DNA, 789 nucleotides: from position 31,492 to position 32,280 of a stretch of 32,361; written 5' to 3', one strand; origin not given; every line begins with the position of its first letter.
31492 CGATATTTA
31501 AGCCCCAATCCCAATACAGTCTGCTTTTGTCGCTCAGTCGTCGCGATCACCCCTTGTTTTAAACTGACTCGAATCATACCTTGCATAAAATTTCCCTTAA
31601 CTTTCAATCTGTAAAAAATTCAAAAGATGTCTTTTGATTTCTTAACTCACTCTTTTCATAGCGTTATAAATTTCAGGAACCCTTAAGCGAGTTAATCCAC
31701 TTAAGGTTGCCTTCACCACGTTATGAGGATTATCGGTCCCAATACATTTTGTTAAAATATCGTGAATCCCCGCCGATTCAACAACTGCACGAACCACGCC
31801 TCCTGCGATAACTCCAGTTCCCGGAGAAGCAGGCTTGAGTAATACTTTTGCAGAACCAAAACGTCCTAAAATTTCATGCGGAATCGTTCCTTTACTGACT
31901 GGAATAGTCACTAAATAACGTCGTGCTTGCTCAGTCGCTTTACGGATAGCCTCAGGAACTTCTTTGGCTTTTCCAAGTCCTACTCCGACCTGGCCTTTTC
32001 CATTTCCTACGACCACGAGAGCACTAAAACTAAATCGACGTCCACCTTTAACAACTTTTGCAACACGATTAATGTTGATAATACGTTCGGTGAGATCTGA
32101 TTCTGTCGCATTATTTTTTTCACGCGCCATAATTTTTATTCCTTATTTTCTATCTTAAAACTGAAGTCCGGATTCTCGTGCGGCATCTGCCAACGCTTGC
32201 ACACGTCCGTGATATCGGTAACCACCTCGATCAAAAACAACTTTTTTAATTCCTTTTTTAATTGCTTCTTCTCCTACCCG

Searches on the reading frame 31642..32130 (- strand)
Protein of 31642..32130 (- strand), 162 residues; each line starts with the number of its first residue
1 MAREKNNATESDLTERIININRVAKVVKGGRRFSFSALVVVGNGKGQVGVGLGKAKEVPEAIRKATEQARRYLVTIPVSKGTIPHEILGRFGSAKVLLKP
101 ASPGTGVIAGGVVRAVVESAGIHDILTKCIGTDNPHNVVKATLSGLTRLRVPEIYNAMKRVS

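Call 35: find_encoding_contigs(protein=window:31642-32130:-, flank=10000, max_places=10)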
Protein window:31642-32130:- (162 aa): 3 contigs read that carry it; 3 places shown.
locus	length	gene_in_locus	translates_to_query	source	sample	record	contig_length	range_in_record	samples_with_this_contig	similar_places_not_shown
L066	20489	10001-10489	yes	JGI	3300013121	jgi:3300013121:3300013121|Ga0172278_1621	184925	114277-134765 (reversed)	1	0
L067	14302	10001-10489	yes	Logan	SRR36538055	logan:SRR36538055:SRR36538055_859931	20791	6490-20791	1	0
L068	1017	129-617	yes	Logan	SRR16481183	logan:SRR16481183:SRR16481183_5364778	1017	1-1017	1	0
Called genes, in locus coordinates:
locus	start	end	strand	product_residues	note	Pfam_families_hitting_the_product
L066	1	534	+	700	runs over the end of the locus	PF00009:GTP_EFTU, PF22042:EF-G_D2, PF03144:GTP_EFTU_D2, PF14492:EFG_III, PF03764:EFG_IV, PF00679:EFG_C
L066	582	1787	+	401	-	PF00009:GTP_EFTU, PF03144:GTP_EFTU_D2, PF03143:GTP_EFTU_D3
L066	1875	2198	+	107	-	PF00338:Ribosomal_S10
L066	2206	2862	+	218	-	PF00297:Ribosomal_L3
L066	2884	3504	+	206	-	PF00573:Ribosomal_L4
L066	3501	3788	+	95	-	PF00276:Ribosomal_L23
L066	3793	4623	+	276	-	PF00181:Ribosomal_L2_N, PF03947:Ribosomal_L2_C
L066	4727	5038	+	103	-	PF00203:Ribosomal_S19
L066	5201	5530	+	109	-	PF00237:Ribosomal_L22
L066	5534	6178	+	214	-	PF07650:KH_2, PF00189:Ribosomal_S3_C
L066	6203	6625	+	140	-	PF00252:Ribosomal_L16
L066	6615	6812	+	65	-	PF00831:Ribosomal_L29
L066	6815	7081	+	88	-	PF00366:Ribosomal_S17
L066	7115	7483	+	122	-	PF00238:Ribosomal_L14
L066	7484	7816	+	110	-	PF00467:KOW (weak), PF17136:ribosomal_L24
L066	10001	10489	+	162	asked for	PF00333:Ribosomal_S5, PF03719:Ribosomal_S5_C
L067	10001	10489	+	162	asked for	PF00333:Ribosomal_S5, PF03719:Ribosomal_S5_C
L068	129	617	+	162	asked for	PF00333:Ribosomal_S5, PF03719:Ribosomal_S5_C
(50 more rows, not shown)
